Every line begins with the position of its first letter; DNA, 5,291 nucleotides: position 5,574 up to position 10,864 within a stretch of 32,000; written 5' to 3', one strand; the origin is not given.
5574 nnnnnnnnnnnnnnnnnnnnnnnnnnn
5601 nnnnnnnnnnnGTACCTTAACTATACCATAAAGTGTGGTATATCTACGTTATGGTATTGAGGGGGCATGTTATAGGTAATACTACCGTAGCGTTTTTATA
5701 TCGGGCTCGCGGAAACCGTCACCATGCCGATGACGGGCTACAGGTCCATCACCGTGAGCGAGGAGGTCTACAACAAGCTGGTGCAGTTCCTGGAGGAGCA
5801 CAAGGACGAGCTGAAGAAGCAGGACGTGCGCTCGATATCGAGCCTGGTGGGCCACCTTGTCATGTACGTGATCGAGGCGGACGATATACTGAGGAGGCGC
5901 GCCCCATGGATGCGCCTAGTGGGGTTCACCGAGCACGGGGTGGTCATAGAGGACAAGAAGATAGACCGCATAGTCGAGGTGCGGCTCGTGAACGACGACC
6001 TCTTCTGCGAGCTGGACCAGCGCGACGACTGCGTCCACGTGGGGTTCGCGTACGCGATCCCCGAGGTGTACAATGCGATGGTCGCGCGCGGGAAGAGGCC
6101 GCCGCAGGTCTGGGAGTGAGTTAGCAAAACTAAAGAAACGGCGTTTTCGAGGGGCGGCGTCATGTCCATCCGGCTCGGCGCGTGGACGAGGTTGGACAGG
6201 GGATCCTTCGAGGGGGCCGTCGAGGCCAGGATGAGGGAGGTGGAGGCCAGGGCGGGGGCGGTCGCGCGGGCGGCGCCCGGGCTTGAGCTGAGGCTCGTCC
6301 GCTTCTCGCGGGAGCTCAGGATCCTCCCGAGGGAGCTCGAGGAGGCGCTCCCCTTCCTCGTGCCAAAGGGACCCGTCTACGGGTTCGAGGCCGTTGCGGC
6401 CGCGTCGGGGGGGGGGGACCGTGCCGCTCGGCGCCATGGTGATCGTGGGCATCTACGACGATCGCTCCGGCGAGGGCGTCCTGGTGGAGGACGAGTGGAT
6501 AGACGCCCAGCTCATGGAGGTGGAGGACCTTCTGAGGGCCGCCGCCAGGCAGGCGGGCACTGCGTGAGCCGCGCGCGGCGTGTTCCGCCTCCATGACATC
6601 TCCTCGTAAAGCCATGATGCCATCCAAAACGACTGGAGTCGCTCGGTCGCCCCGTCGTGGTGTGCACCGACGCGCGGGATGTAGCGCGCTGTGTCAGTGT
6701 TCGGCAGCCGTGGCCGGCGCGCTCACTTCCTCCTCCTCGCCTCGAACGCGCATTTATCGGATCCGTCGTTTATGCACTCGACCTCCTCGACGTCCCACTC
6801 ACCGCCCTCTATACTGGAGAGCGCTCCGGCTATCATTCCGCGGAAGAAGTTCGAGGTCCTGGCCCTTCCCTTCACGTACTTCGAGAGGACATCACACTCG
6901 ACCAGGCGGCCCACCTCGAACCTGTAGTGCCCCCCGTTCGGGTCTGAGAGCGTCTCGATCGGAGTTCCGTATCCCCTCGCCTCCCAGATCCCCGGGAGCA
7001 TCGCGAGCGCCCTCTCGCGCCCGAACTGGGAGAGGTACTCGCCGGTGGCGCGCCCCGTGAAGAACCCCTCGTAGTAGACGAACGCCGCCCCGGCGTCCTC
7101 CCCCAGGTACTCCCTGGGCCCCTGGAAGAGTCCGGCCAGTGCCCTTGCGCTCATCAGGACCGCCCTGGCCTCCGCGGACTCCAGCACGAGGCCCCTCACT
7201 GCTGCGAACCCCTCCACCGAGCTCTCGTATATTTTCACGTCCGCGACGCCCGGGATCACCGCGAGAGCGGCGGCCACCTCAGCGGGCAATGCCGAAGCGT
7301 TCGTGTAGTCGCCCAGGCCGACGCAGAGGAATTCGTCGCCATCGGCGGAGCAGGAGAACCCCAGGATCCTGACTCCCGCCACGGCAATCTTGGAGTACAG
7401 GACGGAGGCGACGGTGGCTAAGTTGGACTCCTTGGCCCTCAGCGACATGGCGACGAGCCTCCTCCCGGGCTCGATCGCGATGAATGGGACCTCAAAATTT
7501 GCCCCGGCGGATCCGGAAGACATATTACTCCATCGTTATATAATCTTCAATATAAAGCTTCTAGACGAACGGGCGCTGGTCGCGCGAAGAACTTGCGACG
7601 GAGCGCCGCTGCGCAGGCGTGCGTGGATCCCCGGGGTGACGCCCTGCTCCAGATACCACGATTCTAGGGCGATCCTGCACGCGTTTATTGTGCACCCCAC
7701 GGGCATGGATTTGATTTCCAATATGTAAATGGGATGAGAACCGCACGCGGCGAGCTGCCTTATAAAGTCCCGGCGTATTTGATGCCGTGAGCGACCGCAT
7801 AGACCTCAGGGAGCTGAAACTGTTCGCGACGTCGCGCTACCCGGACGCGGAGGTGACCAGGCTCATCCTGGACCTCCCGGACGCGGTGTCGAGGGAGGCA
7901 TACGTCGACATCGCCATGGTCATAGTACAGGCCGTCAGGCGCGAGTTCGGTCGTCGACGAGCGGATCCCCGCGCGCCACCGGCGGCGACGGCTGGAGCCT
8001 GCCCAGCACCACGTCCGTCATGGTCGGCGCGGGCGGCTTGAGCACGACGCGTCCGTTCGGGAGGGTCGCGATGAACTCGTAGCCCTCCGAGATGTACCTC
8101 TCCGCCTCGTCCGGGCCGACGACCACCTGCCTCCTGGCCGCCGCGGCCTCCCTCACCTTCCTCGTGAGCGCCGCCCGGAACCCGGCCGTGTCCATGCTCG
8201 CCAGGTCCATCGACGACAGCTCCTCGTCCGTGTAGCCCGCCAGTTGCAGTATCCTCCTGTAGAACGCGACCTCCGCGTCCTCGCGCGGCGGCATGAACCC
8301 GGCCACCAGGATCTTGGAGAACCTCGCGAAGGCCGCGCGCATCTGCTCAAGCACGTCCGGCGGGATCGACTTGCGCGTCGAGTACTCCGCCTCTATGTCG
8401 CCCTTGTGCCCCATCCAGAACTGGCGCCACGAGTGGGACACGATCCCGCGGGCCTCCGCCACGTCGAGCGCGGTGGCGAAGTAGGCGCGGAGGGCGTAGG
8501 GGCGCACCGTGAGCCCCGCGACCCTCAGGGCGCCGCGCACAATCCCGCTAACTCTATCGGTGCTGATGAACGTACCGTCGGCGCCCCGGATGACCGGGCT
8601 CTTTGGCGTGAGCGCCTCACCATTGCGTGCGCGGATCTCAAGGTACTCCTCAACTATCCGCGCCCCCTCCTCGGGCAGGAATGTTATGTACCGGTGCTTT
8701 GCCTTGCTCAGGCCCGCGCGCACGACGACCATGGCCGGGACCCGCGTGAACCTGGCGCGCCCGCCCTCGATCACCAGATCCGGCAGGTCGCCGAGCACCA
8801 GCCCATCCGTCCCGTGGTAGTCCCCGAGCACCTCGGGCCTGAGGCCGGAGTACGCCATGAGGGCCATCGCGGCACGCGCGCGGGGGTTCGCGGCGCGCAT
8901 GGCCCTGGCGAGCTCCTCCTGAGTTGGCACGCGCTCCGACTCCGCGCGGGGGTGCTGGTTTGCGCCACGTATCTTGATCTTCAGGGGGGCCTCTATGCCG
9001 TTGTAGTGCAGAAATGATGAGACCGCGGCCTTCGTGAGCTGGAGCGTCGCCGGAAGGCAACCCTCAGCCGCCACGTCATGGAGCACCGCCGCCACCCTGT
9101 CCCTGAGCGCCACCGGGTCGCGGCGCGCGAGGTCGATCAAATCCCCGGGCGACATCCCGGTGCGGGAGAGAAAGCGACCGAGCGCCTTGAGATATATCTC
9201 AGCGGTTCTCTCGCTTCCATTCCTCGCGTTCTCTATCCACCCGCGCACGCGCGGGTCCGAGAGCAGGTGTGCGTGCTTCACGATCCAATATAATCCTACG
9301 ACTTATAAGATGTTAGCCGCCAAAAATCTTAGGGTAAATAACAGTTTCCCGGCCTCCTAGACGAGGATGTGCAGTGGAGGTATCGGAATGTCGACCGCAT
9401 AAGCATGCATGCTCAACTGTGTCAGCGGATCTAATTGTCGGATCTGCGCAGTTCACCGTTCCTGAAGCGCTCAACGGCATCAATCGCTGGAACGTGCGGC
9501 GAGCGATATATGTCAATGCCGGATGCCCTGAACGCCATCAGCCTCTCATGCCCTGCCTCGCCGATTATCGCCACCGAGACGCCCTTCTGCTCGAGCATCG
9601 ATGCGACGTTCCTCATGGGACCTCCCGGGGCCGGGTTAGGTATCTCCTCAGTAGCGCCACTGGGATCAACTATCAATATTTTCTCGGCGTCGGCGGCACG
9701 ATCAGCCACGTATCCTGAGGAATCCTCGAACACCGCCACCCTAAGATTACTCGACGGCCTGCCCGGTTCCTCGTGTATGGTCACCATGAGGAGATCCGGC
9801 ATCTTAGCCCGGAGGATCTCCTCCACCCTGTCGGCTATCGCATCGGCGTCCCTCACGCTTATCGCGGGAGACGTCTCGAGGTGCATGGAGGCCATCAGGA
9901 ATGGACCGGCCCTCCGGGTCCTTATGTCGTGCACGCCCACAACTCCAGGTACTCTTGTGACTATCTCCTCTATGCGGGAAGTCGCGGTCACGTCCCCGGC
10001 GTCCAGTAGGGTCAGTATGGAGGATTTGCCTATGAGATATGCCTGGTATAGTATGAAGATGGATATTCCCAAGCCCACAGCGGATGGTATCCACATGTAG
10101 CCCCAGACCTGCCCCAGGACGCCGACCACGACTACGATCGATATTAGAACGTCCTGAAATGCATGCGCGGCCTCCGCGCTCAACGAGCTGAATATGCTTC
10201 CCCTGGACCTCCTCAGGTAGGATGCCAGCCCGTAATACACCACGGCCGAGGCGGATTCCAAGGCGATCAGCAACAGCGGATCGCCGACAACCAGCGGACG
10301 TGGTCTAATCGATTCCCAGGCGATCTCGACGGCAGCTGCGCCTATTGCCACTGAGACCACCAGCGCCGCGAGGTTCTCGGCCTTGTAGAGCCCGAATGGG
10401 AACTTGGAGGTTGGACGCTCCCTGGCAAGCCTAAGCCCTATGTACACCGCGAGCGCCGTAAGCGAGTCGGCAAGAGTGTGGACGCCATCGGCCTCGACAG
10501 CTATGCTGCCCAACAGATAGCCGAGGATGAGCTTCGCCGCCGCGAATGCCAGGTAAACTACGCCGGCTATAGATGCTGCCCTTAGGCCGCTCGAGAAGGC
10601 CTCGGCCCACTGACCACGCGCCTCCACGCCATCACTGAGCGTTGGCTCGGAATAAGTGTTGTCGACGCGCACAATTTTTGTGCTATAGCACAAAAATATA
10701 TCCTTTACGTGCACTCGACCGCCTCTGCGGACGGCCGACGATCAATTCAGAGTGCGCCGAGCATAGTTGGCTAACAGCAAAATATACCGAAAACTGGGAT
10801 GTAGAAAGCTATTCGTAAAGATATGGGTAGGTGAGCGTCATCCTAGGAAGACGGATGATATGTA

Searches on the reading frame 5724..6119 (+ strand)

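Call 3: search_protein_families(library=pfam, proteins=[window:5724-6119:+], max_evalue=1)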
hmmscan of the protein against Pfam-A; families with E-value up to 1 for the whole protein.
window:5724-6119:+ (131 aa): 8 families
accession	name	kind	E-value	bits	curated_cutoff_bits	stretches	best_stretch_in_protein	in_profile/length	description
PF05130.17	FlgN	-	0.019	15.8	30.5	1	13-69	14-70/147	FlgN protein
PF02697.20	VAPB_antitox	-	0.022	16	27.9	1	7-24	1-18/69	Putative antitoxin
PF22643.2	NagA_N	-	0.065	13.8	27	1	69-91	17-39/51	NagA composite domain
PF10228.14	HPF1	-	0.084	13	27.1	1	4-52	159-208/251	Histone PARylation factor 1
PF07878.17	RHH_5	-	0.12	12.5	26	0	9-46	6-35/43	CopG-like RHH_1 or ribbon-helix-helix domain, RHH_5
PF20698.3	PIN-TPR-GreABC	-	0.13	12.9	27.8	1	7-74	24-88/138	PIN domain associated with the TPR-GreAB-C-PIN system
PF08326.17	ACC_central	-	0.16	10.6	23.2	1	13-44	478-509/726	Acetyl-CoA carboxylase, central region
PF16468.10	DUF5049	-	0.18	12.2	28.7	1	13-29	32-48/57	Domain of unknown function (DUF5049)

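Call 4: search_protein_families(library=phrogs, proteins=[window:5724-6119:+], max_evalue=1)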
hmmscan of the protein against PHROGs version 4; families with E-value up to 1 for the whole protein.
window:5724-6119:+ (131 aa): 4 families
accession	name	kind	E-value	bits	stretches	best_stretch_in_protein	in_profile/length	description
phrog_16220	-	unknown function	0.0099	16.7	1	72-112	13-53/125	-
phrog_2727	-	unknown function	0.024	15.6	1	7-38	135-165/176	-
phrog_1478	-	unknown function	0.091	13.7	1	20-46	20-46/63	-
phrog_12751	-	unknown function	0.094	12.9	1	16-66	178-228/283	-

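Call 76: search_protein_families(library=ncbifam, proteins=[window:5724-6119:+], max_evalue=0.1)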
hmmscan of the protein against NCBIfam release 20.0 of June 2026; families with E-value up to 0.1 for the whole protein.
window:5724-6119:+ (131 aa): 1 family
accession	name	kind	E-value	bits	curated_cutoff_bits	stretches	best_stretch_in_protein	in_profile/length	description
TIGR02374.1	nitri_red_nirB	equivalog_domain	0.025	13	578.35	1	32-81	718-769/794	nitrite reductase large subunit NirB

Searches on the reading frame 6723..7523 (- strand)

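Call 3: search_protein_families(library=pfam, proteins=[window:6723-7523:-], max_evalue=1)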
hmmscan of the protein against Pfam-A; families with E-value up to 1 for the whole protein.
window:6723-7523:- (266 aa): 1 family
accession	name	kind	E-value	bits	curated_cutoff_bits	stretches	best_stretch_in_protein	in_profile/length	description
PF02830.23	V4R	-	5.3e-08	33.3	31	1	209-263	7-61/62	V4R domain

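Call 4: search_protein_families(library=phrogs, proteins=[window:6723-7523:-], max_evalue=1)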
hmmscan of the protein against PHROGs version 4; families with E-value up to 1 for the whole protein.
window:6723-7523:- (266 aa): 0 families

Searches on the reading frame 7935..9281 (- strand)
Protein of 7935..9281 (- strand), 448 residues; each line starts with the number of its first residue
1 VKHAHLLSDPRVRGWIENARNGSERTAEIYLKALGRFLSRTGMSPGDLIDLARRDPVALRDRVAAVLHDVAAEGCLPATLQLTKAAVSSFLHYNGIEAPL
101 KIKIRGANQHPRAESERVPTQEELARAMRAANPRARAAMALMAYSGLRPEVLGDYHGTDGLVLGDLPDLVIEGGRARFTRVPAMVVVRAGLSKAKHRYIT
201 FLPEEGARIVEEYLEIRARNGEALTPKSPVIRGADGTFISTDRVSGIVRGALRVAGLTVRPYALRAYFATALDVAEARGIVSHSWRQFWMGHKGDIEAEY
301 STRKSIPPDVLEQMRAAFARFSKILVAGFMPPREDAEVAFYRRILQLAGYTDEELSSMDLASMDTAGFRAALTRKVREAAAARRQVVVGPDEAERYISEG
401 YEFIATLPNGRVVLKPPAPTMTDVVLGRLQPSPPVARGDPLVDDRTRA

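Call 6: search_protein_families(library=pfam, proteins=[window:7935-9281:-], max_evalue=0.01)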
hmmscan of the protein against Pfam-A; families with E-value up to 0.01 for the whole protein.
window:7935-9281:- (448 aa): 1 family
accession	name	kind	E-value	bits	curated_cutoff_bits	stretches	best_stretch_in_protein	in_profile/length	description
PF00589.27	Phage_integrase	-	1.5e-05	25.2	27.1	0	192-272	61-140/172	Phage integrase family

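Call 76: search_protein_families(library=ncbifam, proteins=[window:7935-9281:-], max_evalue=0.1)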
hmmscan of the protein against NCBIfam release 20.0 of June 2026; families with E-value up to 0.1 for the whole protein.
window:7935-9281:- (448 aa): 1 family
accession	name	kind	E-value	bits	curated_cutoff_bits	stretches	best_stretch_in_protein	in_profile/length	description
NF040815.2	recomb_XerA_Arch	equivalog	9.6e-11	41.7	220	2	19-148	9-127/263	site-specific tyrosine recombinase/integron integrase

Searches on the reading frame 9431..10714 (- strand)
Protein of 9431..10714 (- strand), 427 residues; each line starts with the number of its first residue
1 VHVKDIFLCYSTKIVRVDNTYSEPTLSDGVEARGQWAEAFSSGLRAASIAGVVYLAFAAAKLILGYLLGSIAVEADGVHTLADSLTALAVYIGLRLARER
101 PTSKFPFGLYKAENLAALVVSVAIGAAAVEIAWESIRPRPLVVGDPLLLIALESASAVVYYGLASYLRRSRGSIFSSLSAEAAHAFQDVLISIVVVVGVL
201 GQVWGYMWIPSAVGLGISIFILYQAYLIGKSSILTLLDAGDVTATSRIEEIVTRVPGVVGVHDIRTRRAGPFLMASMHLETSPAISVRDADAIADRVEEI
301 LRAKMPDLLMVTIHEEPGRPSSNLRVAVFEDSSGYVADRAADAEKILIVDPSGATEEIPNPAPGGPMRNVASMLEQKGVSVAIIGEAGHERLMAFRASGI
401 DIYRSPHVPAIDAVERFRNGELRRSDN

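Call 6: search_protein_families(library=pfam, proteins=[window:9431-10714:-], max_evalue=0.01)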
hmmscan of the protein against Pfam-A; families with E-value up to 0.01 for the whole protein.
window:9431-10714:- (427 aa): 3 families
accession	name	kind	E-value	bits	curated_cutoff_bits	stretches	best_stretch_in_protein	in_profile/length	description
PF01545.26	Cation_efflux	-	1.8e-34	119.7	26.6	1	49-237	3-198/198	Cation efflux family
PF16916.11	ZT_dimer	-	9.9e-22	77.2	26.7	1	246-317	7-77/78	Dimerisation domain of Zinc Transporter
PF02579.22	Nitro_FeMo-Co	-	1.7e-07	31.9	26.3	1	336-418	5-93/94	Dinitrogenase iron-molybdenum cofactor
